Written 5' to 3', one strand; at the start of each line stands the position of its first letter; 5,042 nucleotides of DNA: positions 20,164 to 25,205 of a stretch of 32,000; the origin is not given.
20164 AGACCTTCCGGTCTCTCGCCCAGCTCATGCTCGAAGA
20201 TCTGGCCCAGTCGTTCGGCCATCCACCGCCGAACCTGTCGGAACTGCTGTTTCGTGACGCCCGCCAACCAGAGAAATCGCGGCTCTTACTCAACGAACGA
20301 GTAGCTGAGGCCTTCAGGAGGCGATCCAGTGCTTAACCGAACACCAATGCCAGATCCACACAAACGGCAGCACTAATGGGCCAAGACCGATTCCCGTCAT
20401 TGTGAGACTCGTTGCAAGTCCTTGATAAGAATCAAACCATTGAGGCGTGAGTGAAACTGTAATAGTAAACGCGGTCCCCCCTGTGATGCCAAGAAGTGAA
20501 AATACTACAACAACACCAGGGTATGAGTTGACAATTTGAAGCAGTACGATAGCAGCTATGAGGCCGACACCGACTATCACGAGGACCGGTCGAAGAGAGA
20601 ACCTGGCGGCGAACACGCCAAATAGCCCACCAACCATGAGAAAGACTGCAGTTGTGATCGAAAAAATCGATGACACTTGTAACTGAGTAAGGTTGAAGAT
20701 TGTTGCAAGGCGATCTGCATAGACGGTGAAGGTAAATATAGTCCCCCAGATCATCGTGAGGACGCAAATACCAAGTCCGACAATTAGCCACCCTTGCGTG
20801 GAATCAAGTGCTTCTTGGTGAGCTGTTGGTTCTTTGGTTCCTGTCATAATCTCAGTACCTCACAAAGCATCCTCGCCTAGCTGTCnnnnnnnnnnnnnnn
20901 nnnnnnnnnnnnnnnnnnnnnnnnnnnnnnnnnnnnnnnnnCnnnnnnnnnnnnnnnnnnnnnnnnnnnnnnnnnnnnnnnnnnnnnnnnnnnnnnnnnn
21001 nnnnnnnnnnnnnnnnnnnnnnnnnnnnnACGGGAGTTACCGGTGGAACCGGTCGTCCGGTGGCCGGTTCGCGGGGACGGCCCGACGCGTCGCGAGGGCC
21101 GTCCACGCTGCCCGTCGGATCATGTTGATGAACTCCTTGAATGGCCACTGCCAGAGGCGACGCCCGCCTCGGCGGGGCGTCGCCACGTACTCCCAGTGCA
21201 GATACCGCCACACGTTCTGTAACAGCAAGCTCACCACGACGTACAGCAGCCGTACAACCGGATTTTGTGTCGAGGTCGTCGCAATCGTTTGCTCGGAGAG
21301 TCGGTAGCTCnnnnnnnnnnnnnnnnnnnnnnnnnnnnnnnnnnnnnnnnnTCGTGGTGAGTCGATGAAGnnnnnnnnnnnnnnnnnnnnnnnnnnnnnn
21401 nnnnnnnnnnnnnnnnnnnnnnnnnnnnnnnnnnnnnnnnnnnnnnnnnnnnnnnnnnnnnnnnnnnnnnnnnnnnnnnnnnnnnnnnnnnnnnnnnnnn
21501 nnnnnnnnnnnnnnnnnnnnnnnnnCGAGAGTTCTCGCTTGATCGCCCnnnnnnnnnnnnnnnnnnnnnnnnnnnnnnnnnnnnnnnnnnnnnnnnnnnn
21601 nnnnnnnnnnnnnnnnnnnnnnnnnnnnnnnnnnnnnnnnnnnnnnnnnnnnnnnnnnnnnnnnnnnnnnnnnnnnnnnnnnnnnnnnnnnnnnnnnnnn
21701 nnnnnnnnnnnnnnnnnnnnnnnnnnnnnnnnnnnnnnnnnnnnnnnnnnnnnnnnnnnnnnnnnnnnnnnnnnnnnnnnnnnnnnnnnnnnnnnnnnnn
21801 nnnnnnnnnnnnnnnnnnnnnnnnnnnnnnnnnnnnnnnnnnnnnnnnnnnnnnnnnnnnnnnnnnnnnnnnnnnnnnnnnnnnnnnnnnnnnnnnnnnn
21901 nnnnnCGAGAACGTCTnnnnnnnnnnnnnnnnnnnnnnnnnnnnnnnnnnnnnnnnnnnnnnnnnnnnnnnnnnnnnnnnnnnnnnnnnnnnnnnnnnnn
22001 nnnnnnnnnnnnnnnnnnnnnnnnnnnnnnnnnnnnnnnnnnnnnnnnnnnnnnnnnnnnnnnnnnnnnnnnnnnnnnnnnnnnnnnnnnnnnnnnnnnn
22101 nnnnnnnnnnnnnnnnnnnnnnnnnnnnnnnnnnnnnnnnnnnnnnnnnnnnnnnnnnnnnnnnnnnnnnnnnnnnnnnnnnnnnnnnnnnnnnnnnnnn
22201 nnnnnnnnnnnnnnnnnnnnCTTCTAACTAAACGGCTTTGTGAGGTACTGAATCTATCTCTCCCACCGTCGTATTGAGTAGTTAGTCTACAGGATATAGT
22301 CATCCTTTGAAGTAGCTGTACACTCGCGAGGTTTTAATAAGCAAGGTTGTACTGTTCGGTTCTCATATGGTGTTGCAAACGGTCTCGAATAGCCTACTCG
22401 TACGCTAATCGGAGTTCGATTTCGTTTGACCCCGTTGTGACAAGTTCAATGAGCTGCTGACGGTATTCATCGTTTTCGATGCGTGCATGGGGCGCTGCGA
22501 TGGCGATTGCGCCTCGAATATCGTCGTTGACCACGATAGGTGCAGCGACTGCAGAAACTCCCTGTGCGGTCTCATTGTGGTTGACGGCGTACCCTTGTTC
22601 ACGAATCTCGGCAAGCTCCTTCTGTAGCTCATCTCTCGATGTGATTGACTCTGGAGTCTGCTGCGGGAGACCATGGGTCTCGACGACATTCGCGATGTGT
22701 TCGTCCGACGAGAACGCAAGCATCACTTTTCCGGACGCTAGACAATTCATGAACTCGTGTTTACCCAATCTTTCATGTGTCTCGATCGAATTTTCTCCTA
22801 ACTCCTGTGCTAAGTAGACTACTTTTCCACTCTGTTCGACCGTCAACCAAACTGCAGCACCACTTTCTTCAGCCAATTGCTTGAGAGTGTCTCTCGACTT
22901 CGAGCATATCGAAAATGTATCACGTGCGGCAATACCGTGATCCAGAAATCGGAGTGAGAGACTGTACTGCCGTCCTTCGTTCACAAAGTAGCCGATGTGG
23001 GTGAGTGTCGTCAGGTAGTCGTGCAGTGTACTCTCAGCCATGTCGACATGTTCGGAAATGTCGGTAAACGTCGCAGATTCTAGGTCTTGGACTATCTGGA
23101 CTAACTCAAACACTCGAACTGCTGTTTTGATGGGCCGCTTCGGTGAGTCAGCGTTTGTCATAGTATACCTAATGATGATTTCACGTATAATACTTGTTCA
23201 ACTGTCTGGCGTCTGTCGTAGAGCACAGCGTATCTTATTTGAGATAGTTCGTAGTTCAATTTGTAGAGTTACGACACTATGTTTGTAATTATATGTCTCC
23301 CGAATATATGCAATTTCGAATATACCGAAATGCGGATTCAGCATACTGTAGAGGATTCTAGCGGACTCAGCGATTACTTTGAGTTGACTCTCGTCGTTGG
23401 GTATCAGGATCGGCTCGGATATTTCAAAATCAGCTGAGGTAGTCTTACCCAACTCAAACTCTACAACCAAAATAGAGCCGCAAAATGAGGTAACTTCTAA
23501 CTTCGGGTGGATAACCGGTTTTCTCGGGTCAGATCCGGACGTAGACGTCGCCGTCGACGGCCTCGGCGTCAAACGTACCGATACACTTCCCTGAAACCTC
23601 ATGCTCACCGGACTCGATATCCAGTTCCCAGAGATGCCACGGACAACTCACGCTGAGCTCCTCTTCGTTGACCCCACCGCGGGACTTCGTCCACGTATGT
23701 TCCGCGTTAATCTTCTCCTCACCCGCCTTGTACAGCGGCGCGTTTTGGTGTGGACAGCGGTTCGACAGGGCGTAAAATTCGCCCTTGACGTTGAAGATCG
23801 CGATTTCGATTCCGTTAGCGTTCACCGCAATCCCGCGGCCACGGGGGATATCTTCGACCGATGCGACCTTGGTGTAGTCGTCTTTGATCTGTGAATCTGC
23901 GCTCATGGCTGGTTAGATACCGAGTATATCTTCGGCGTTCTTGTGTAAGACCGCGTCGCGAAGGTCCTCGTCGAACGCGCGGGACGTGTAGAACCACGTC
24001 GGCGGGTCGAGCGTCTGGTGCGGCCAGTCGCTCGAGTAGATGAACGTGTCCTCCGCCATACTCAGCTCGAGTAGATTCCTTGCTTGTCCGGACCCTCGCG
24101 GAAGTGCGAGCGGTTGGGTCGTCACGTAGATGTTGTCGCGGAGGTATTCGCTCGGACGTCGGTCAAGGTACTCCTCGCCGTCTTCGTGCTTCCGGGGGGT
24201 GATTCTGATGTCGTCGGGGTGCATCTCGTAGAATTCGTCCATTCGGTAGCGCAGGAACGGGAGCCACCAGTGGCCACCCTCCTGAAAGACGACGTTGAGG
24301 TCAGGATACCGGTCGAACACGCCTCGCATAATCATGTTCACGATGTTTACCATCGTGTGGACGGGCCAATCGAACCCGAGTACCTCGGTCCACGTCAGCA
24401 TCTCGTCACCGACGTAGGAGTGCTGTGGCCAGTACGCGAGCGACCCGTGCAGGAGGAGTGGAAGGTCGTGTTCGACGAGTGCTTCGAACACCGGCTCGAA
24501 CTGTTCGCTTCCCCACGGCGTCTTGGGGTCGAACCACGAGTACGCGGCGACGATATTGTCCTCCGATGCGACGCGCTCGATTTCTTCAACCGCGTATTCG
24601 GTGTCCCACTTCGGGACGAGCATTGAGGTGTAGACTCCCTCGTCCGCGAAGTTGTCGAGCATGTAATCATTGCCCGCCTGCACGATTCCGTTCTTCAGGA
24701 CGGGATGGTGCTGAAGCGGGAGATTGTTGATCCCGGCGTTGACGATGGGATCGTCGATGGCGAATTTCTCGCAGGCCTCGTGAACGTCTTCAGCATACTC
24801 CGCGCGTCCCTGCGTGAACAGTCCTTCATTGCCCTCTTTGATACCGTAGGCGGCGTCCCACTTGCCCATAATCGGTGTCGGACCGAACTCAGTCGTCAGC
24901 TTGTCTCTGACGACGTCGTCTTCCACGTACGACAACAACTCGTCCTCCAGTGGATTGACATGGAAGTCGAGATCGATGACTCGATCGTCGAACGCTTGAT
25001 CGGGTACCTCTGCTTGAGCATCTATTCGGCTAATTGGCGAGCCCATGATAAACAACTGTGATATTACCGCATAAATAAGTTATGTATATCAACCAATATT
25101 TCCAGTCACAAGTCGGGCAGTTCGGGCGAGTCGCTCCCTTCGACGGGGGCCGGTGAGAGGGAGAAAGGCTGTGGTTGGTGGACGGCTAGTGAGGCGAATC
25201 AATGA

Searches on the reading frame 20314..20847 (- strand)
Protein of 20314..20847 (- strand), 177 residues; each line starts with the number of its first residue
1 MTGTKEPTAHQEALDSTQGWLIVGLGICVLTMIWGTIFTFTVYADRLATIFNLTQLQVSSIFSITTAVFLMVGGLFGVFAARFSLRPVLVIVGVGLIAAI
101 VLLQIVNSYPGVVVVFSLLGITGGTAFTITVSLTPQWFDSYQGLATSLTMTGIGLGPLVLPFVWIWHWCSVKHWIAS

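Call 68: search_protein_families(library=pfam, proteins=[window:20314-20847:-], max_evalue=0.001)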
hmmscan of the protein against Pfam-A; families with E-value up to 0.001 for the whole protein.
window:20314-20847:- (177 aa): 1 family
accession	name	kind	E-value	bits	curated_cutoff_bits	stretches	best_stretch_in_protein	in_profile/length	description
PF07690.21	MFS_1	-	3.5e-11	43.1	33.4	1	27-164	3-141/347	Major Facilitator Superfamily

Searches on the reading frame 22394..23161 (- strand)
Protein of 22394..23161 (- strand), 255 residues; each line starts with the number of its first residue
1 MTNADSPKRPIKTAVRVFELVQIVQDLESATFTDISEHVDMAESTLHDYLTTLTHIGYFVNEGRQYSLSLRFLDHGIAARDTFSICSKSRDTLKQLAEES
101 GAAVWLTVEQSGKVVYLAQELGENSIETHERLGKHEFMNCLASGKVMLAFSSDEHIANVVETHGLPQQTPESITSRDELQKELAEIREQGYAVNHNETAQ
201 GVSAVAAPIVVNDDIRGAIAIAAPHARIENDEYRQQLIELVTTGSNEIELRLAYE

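Call 68: search_protein_families(library=pfam, proteins=[window:22394-23161:-], max_evalue=0.001)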
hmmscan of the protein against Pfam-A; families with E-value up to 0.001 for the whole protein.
window:22394-23161:- (255 aa): 2 families
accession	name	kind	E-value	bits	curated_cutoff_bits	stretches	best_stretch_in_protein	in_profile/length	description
PF01614.24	IclR_C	-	2.4e-31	109.1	24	1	82-248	6-172/174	Bacterial transcriptional regulator IclR C-terminal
PF09339.16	HTH_IclR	-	1.1e-07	31.9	22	1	14-58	2-47/52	IclR helix-turn-helix domain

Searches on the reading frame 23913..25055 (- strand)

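Call 68: search_protein_families(library=pfam, proteins=[window:23913-25055:-], max_evalue=0.001)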
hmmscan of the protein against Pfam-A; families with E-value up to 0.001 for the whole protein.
window:23913-25055:- (380 aa): 1 family
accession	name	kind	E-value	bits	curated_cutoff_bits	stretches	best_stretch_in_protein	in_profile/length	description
PF04909.20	Amidohydro_2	-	3.4e-22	80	26.4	1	130-380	67-289/289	Amidohydrolase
